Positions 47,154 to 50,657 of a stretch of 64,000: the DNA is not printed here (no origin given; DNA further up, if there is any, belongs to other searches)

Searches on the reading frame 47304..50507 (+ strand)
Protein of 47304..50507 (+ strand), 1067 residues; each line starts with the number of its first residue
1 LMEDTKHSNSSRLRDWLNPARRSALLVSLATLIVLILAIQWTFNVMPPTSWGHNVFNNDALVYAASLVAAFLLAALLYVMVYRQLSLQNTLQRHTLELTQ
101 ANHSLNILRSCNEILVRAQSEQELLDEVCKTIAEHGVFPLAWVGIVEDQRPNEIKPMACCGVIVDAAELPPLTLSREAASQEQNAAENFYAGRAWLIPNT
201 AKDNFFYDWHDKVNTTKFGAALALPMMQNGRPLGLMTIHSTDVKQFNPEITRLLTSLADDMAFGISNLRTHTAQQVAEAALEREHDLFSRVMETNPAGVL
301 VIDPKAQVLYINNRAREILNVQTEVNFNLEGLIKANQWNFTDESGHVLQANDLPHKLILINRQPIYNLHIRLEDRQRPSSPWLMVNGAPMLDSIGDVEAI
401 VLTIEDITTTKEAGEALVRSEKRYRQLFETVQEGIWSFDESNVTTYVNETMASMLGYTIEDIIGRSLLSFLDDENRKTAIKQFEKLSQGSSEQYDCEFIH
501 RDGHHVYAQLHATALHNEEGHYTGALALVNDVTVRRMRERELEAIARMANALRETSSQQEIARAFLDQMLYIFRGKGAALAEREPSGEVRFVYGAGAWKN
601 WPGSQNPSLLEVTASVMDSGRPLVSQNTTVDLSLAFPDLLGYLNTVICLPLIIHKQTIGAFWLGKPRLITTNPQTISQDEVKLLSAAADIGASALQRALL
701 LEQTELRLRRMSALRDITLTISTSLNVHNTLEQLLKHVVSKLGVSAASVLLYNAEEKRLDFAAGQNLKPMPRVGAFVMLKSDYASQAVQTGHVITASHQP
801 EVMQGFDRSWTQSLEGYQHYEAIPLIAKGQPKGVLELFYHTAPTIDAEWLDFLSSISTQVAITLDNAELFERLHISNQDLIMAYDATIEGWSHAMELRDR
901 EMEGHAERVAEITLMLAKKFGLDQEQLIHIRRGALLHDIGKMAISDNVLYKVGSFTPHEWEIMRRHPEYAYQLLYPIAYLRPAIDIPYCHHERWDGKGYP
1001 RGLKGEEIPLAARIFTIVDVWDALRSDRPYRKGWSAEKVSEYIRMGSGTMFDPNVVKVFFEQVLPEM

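Call 89: search_protein_families(library=pfam, proteins=[window:47304-50507:+], max_evalue=0.000001)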
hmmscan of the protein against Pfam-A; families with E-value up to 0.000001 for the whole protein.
window:47304-50507:+ (1067 aa): 10 families
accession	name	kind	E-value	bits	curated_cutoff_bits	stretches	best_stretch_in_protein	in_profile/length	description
PF13487.12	HD_5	-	4.8e-34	118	27.2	1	895-1055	7-170/170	HD domain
PF13185.12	GAF_2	-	3.9e-33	115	28.6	2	118-265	1-135/136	GAF domain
PF01590.32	GAF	-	8.8e-22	78.5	22.4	1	123-263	4-131/133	GAF domain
PF00989.32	PAS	-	5.6e-21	75.1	22.6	1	423-532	2-113/113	PAS fold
PF13426.13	PAS_9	-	3.2e-19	69.6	27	1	434-533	3-102/103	PAS domain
PF13492.12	GAF_3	-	5.8e-19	69.2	27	1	729-866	4-129/129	GAF domain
PF01966.28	HD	-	9.7e-19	68.2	22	1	904-1023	3-115/116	HD domain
PF08448.16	PAS_4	-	1.8e-17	64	23.1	1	428-536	1-109/110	PAS fold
PF13188.13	PAS_8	-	1.2e-16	60.3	21.8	1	423-479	2-57/65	PAS domain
PF08447.18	PAS_3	-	3.5e-09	37.2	25.6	1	445-521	2-81/89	PAS fold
